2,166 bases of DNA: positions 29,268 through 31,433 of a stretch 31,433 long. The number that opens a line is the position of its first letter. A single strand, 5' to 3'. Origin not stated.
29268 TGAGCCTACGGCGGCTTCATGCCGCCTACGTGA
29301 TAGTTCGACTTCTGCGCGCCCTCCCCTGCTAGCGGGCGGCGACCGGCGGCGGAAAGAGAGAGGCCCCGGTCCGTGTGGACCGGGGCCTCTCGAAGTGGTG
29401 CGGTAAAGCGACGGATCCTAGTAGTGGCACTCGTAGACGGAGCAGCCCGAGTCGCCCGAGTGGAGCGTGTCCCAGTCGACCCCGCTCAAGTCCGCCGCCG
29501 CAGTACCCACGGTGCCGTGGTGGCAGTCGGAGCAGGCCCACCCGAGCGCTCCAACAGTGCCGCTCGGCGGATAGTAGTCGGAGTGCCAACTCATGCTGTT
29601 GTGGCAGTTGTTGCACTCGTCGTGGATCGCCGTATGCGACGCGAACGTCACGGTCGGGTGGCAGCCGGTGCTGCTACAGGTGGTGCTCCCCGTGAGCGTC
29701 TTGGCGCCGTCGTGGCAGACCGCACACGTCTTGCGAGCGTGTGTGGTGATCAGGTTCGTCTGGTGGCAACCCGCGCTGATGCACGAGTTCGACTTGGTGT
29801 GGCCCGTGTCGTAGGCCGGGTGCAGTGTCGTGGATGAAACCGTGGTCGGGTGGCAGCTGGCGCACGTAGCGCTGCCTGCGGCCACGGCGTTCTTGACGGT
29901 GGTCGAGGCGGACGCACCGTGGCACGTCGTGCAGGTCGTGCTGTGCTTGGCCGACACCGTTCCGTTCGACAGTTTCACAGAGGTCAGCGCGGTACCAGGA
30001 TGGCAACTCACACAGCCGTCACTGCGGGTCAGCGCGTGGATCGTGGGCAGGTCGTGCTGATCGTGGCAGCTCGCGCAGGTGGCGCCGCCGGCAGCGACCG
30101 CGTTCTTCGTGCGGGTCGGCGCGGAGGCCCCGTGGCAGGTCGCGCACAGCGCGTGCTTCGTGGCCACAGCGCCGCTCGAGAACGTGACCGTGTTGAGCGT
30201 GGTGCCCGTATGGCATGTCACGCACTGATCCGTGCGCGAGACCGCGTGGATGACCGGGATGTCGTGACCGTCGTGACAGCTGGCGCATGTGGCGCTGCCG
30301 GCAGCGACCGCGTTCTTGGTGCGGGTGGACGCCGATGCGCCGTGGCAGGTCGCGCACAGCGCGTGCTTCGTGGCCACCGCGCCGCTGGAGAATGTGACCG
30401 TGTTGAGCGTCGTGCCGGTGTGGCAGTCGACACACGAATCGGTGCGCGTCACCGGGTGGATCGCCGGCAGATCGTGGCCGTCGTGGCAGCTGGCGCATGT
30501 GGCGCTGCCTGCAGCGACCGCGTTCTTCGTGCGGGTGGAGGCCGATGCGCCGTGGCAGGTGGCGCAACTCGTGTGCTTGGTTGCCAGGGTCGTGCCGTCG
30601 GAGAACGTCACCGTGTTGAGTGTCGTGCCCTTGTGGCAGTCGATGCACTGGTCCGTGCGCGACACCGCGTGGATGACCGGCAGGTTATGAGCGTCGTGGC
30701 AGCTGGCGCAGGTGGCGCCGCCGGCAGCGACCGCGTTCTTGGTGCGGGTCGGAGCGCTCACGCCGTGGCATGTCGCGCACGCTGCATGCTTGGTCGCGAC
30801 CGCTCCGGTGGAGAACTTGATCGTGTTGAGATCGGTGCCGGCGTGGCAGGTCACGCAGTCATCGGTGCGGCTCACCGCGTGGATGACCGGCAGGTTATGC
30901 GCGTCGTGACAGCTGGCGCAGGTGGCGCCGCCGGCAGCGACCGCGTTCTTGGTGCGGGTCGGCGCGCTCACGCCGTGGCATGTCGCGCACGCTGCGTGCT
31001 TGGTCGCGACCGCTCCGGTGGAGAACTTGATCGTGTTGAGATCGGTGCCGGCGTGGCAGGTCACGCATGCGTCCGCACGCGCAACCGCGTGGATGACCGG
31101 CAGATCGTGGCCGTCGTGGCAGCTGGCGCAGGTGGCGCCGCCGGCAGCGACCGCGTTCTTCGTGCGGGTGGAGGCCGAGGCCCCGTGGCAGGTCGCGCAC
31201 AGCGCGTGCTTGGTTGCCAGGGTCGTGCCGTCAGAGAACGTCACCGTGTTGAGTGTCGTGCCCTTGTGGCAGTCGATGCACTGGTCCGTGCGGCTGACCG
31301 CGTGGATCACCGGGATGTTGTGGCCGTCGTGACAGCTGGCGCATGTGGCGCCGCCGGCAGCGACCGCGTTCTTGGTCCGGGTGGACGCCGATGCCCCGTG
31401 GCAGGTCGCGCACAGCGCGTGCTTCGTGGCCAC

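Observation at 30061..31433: Near-perfect 210-bp tandem array with mosaic A-A-B-C-C-B-A subtype order: recombination-prone, assembly-sensitive locus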

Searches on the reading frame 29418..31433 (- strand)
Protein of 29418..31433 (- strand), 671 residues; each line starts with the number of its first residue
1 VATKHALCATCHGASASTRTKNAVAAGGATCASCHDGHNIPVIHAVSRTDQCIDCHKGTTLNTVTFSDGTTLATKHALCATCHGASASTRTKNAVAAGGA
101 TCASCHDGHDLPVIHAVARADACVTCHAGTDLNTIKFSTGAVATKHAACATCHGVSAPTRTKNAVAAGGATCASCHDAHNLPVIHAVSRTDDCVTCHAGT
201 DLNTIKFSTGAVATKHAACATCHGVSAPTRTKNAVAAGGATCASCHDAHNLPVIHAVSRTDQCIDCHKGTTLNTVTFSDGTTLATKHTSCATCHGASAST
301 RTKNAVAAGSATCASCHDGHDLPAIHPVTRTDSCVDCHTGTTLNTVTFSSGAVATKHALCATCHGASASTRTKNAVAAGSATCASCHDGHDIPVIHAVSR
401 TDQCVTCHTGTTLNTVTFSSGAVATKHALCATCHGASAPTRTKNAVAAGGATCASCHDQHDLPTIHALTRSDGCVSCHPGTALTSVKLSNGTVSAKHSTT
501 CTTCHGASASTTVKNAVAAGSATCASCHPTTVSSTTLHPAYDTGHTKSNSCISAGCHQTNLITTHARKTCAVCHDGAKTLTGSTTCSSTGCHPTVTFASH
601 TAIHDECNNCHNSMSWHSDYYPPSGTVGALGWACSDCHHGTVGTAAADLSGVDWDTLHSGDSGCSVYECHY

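Call 8: search_protein_families(library=pfam, proteins=[window:29418-31433:-], max_evalue=0.01)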
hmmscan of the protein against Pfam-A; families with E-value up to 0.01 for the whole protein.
window:29418-31433:- (671 aa): 6 families
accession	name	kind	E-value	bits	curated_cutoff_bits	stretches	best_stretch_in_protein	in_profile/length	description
PF09699.15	Paired_CXXCH_1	-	1.4e-31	108.3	20.6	6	500-530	8-38/41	Doubled CXXCH motif (Paired_CXXCH_1)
PF14522.11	Cytochrome_C7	-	6.9e-29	99.9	24.8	8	65-127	2-66/67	Cytochrome c7 and related cytochrome c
PF14537.11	Cytochrom_c3_2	-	3.7e-19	69.4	25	0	450-528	6-78/79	Cytochrome c3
PF02085.21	Cytochrom_CIII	-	8.6e-08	32.9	22.9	0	451-528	31-101/101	Class III cytochrome C family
PF22113.1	Mtrc-MtrF_II-IV_dom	-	4.6e-06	26.7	30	0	451-614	7-166/176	Outer membrane cytochrome MtrC/MtrF-like, domains II/IV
PF01225.30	Mur_ligase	-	0.0004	21.1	21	0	159-191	36-66/95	Mur ligase family, catalytic domain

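Call 9: search_protein_families(library=ncbifam, proteins=[window:29418-31433:-], max_evalue=0.01)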
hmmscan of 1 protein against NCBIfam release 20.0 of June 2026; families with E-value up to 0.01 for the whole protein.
window:29418-31433:- (671 aa): 10 families
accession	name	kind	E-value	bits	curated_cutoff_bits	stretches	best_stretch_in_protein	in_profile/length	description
TIGR03508.1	decahem_SO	subfamily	5.1e-31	108.1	192.2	5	281-443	64-228/258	DmsE family decaheme c-type cytochrome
NF041028.1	decahem_GSU2203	exception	1.9e-16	60.2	325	6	346-478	90-229/317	GSU2203 family decaheme c-type cytochrome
NF045713.1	CxxCH_16_HmcA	equivalog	2.7e-11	42.8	400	0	258-321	196-256/541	sulfate respiration complex hexadecaheme cytochrome HmcA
NF047727.1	4hemeCytCCctA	equivalog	1.6e-10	41.1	180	0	471-546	37-105/109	tetraheme c-type cytochrome CctA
TIGR04257.1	nanowire_3heme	domain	3.5e-08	33.5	40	0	62-128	11-75/75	c(7)-type cytochrome triheme domain-containing protein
NF045722.1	c3_cytochr_TmcA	equivalog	6.5e-06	26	114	0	189-249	56-113/125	acidic tetraheme cytochrome c3 TmcA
TIGR03153.1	cytochr_NrfH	equivalog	1.2e-05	25.4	134.2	0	141-247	23-134/138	cytochrome c nitrite reductase small subunit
TIGR03146.1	cyt_nit_nrfB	equivalog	0.0048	17.2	166.6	0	190-229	84-122/145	cytochrome c nitrite reductase pentaheme subunit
TIGR01905.1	paired_CXXCH_1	subfamily_domain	0.006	16.5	25.2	0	358-389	7-38/41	doubled CXXCH domain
NF053522.1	NblD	equivalog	0.0069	15.9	80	0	410-431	13-34/62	NblD family protein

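Call 12: find_homologous_proteins(query=window:29421-31433:-)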
Query window:29421-31433:- (671 aa): 32 proteins with E <= 0.001 among 8000 candidates.
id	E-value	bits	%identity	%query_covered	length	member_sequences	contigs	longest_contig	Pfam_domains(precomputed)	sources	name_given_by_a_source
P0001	9.0e-139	482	42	79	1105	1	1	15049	PF09699.16,PF14537.12,PF14522.12,PF19077.7,PF22113.2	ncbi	ncbi:MAG TPA: hypothetical protein VIL17_07335, partial [Coriobacteriia bacterium]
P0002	6.1e-108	380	38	79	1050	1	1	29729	PF14522.12,PF22113.2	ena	-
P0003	2.5e-51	193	41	57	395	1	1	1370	-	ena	-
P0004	3.0e-33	133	31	79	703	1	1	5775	PF14537.12,PF00684.26,PF14522.12,PF22113.2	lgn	-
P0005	2.0e-29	120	33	79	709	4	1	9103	PF09699.16,PF14537.12,PF02085.22,PF00684.26,PF14522.12,PF22113.2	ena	-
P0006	1.0e-17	82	23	94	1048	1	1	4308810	PF09699.16,PF14537.12,PF22678.2,PF02085.22,PF14522.12,PF22113.2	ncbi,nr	ncbi:MAG: cytochrome c3 family protein [Candidatus Latescibacterota bacterium]|nr:MAG: cytochrome c3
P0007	4.2e-16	76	26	67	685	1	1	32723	PF09699.16,PF14537.12,PF14522.12,PF22113.2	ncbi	-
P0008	5.8e-15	73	25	85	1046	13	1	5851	PF09699.16,PF14537.12,PF22678.2,PF02085.22,PF14522.12,PF22113.2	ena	-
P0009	1.2e-13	68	30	85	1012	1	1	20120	PF02085.22,PF14522.12,PF22113.2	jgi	-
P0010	2.6e-13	67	29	80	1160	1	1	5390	-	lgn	-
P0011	3.2e-13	67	31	85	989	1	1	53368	PF09699.16,PF14537.12,PF02085.22,PF14522.12,PF22113.2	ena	-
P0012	2.3e-12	64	33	53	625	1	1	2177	PF14537.12,PF14522.12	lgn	-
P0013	3.7e-11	60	30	72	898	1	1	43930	PF09699.16,PF14537.12,PF02085.22,PF14522.12,PF22113.2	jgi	jgi:predicted CXXCH cytochrome family protein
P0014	1.1e-10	58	28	65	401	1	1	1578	-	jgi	jgi:hypothetical protein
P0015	2.0e-10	58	30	46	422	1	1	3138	PF09699.16,PF14537.12,PF14522.12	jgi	jgi:DmsE family decaheme c-type cytochrome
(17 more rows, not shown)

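Call 15: find_encoding_contigs(protein=P0001, flank=10000)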
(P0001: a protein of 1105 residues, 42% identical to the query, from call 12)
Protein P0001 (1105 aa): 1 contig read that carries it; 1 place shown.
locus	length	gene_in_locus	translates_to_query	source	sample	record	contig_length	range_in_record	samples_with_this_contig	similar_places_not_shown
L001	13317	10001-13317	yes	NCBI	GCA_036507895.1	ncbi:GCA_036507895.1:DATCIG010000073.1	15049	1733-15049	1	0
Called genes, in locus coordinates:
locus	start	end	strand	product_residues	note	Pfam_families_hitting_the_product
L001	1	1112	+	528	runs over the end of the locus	PF00389:2-Hacid_dh, PF02826:2-Hacid_dh_C, PF19304:PGDH_inter, PF01842:ACT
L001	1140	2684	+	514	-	PF00682:HMGL-like, PF22617:HCS_D2, PF08502:LeuA_dimer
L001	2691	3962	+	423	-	PF00330:Aconitase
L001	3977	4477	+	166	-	PF00694:Aconitase_C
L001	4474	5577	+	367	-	PF00180:Iso_dh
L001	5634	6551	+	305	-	PF01063:Aminotran_4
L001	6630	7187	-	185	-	PF11193:DUF2812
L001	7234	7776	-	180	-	PF11193:DUF2812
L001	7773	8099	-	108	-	PF03551:PadR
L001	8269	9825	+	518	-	PF00682:HMGL-like, PF22617:HCS_D2, PF08502:LeuA_dimer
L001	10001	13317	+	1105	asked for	PF19077:Big_13 (faint), PF14522:Cytochrome_C7 (faint), PF09699:Paired_CXXCH_1 (faint), PF14537:Cytochrom_c3_2 (faint), PF22113:Mtrc-MtrF_II-IV_dom (weak)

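Call 16: find_encoding_contigs(protein=P0002, flank=10000)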
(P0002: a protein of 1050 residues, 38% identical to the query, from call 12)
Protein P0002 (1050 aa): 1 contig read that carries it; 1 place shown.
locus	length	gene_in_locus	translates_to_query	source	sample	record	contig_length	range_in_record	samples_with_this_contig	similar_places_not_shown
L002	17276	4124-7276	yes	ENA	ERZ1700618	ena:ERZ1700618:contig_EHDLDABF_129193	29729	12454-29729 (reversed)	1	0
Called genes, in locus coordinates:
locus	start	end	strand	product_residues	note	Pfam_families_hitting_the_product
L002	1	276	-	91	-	PF04542:Sigma70_r2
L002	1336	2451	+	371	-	PF00984:UDPG_MGDP_dh, PF03720:UDPG_MGDP_dh_C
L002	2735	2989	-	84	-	-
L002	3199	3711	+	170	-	-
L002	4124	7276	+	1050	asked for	PF14522:Cytochrome_C7 (faint), PF22113:Mtrc-MtrF_II-IV_dom (weak)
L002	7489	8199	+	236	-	PF14522:Cytochrome_C7 (faint)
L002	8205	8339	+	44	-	-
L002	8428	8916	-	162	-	PF08502:LeuA_dimer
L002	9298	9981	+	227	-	-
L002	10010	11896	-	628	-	PF00180:Iso_dh, PF01063:Aminotran_4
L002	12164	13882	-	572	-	PF00330:Aconitase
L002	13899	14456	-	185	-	PF22617:HCS_D2 (weak), PF08502:LeuA_dimer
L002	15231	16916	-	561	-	PF00389:2-Hacid_dh, PF02826:2-Hacid_dh_C, PF19304:PGDH_inter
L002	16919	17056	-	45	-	-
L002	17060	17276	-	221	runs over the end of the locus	PF00266:Aminotran_5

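Call 17: find_encoding_contigs(protein=P0003, flank=10000)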
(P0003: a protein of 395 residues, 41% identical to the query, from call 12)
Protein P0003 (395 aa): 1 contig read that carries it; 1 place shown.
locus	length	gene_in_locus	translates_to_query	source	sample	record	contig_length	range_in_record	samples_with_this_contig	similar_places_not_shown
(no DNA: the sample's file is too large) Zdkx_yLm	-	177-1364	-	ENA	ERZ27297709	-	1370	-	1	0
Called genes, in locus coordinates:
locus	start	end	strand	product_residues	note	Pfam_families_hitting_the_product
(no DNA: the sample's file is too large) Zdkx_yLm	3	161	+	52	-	?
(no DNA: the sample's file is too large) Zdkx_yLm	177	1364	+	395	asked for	-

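Call 23: find_related_loci(query=window:29421-31433:-, collection=genome_contigs, flank=10000)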
Query window:29421-31433:- (671 aa) in genome_contigs; peptide patterns used: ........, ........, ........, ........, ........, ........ (x = any residue, [..] = any of these).
77 stretches matched a pattern; 24 encode a relative of the query (tblastn E <= 1e-3); 24 distinct loci.
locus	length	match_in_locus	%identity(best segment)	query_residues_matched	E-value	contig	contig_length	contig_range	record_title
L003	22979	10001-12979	28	6-645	3e-19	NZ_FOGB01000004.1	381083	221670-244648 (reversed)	Amphritea atlantica strain DSM 18887, whole genome shotgun sequence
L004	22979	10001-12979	28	6-645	7e-19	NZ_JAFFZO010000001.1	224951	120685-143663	Amphritea pacifica strain ZJ14W 1, whole genome shotgun sequence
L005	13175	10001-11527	27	4-611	8e-18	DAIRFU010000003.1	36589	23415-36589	MAG TPA_asm: Kofleriaceae bacterium isolate CTOTU27534 NODE_42_length_36589_cov_4.975393, whole genome shotgun sequence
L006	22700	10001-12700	27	8-645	7e-17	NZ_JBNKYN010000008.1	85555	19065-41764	MAG: Amphritea sp. isolate D1D2.bin.20.strict NODE_8_length_85555_cov_5.462739, whole genome shotgun sequence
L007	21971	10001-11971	25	2-650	2e-16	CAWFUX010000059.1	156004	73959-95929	MAG: uncultured delta proteobacterium isolate MFD09286.bin.2.92 genome assembly, contig: contig_87192, whole genome shot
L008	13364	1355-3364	25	3-650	3e-16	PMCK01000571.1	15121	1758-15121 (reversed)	MAG: Myxococcales bacterium isolate fen_1139 73.20120700_E3M.180_contig_959637, whole genome shotgun sequence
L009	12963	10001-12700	27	8-618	9e-16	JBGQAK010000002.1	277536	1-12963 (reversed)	MAG: Thermoanaerobaculaceae bacterium isolate OBJ2_061818_130_32 k141_1117710_length_277536_cov_27.2819, whole genome sh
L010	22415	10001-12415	27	2-647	4e-16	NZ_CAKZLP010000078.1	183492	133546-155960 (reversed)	MAG: uncultured Amphritea sp. isolate ERR2094169_bin.10_CONCOCT_v1.1_MAG ERZ650157.36, whole genome shotgun sequence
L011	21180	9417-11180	28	8-642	5e-25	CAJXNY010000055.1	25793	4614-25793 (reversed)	MAG TPA_asm: uncultured Oceanospirillaceae bacterium isolate SRR3933262_bin.5_MetaBAT_v2.12.1_MAG genome assembly, conti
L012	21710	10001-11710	24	8-614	1e-14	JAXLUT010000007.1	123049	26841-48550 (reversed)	MAG: Saprospiraceae bacterium isolate STL-BAC37 C4.114.fa-7, whole genome shotgun sequence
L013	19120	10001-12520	24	29-638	4e-13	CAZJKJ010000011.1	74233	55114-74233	MAG TPA_asm: uncultured Cellvibrionaceae bacterium isolate SRP220891_co3_430 genome assembly, contig: NODE_223_length_74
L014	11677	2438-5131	25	2-660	7e-12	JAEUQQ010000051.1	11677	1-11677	MAG: Acidobacteria bacterium isolate new MAG-255 k141_777968, whole genome shotgun sequence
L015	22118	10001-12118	26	6-638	9e-12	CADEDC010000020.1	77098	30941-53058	MAG: uncultured Acidobacteria bacterium isolate Acidobacteria sp. RBC058 genome assembly, contig: MAG058_20, whole genom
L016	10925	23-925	28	5-603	5e-10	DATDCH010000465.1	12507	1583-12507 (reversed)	MAG TPA_asm: Kofleriaceae bacterium isolate SMAG_U143 k141_1322878, whole genome shotgun sequence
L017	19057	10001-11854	25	7-644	5e-18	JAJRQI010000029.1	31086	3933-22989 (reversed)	MAG: Deltaproteobacteria bacterium isolate Dive100_bin10.46 k141_278001, whole genome shotgun sequence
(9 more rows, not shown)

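Call 24: find_related_loci(query=window:29421-31433:-, collection=metagenome_contigs, flank=10000)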
Query window:29421-31433:- (671 aa) in metagenome_contigs; peptide patterns used: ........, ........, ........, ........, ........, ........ (x = any residue, [..] = any of these).
69 stretches matched a pattern; 16 encode a relative of the query (tblastn E <= 1e-3); 16 distinct loci.
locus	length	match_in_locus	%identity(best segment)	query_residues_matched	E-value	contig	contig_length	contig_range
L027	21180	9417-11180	28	8-642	2e-25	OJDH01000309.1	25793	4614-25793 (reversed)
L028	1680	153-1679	26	2-650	4e-16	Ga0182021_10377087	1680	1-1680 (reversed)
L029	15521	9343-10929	24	3-670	8e-15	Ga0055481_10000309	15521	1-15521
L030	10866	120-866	24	1-575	5e-14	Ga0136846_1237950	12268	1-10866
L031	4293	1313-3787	24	8-648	1e-12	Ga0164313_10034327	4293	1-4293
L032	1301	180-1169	26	3-528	2e-12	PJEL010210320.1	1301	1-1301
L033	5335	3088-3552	28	50-410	2e-8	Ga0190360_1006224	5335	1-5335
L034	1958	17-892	26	8-556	4e-8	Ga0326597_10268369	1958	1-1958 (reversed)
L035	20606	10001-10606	24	42-459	6e-7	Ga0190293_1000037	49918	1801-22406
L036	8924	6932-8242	21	24-574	1e-6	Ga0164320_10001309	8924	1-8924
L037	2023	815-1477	23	49-246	7e-6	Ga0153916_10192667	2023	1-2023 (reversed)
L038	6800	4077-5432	21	50-628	1e-5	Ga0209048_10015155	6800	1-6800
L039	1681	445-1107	24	190-387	2e-5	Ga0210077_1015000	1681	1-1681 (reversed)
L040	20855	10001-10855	24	41-564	2e-4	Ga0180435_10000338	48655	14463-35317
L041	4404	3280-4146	23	121-388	2e-4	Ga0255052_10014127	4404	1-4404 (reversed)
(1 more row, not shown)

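Call 41: search_solved_structures(query=window:29421-31433:-, max_evalue=0.01, show_alignments=2)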
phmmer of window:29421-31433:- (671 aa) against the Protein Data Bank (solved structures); distinct sequences matched with E-value up to 0.01: 0.

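Call 60: search_protein_representatives(protein=window:29421-31433:-)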
Query: 671 residues. Proteins with E-value up to 0.001 (for the whole library): 485; up to 1e-10: 117; up to 1e-30: 19. The best 150 are listed.
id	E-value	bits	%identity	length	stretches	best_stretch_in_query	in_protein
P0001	2.9e-139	481.6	43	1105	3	68-465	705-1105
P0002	1.9e-108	379.8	41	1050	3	2-361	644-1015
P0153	5.6e-99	348.5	36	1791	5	103-605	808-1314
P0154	5.4e-87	308.9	37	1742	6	48-550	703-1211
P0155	1.5e-81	290.9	33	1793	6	120-577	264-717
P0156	5.8e-77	275.8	38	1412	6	103-497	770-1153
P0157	9.9e-61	222.1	36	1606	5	6-530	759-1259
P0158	9.9e-61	222.1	32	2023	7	78-575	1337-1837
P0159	1.8e-52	194.8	38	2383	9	98-670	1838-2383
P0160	5.0e-47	176.8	35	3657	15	173-468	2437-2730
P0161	1.9e-43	165.0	28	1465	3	95-528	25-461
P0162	4.9e-39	150.4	34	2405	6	100-582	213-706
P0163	9.7e-37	142.8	30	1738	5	51-411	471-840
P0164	1.9e-36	141.9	29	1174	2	12-532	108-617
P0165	1.3e-35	139.1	40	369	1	289-665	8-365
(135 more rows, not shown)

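Call 78: search_protein_families(library=pfam, proteins=[P0001], max_evalue=0.001)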
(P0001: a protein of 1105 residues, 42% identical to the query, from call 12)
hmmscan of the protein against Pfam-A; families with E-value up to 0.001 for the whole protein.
P0001 (1105 aa): 6 families
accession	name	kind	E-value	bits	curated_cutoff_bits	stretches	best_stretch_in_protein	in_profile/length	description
PF14522.11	Cytochrome_C7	-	2.6e-27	94.9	24.8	0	853-905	12-66/67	Cytochrome c7 and related cytochrome c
PF14537.11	Cytochrom_c3_2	-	1.1e-18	67.9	25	0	806-905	4-78/79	Cytochrome c3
PF22113.1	Mtrc-MtrF_II-IV_dom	-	9.3e-09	35.5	30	1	711-870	3-172/176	Outer membrane cytochrome MtrC/MtrF-like, domains II/IV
PF19077.6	Big_13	-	1e-06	29.6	27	0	104-141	63-101/102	Bacterial Ig-like domain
PF09699.15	Paired_CXXCH_1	-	3.2e-05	24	20.6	0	874-907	4-38/41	Doubled CXXCH motif (Paired_CXXCH_1)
PF06322.17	Phage_NinH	-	0.00087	19.6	29.8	0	922-945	20-43/60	Phage NinH protein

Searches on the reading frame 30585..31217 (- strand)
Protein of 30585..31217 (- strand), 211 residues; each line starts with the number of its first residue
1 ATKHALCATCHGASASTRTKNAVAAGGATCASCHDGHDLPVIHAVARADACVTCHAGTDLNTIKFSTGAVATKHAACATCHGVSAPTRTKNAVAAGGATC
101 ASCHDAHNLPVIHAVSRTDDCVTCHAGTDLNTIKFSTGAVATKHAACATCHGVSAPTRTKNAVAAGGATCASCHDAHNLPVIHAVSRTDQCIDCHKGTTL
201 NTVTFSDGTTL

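Call 76: predict_structure(alignment_id=A2)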
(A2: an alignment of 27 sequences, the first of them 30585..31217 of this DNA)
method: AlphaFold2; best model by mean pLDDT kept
length: 211 residues; sequences in the alignment: 27
mean_pLDDT: 55.6   pTM: 0.29
mean pLDDT of the five models: 55.6, 54.2, 51.1, 47.4, 46.8
residues with pLDDT >= 90: 0; 70-90: 51; 50-70: 76; < 50: 84
segments of 3 or more residues with pLDDT < 50: 45-65, 67-70, 111-135, 138-140, 183-196, 198-211
pLDDT, mean of each block of 10 residues (from residue 1): 77 81 73 62 46 39 46 63 73 61 53 35 38 46 63 75 63 57 44 41 34 34
secondary structure, 60 per line:
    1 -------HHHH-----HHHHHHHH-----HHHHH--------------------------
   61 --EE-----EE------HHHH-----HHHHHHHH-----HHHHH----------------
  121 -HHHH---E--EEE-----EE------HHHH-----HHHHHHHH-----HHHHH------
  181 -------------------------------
elements in order: H8-11 H17-24 H30-34 H78-81 H87-94 H100-104 H122-125 E132-134 H148-151 H157-164 H170-174
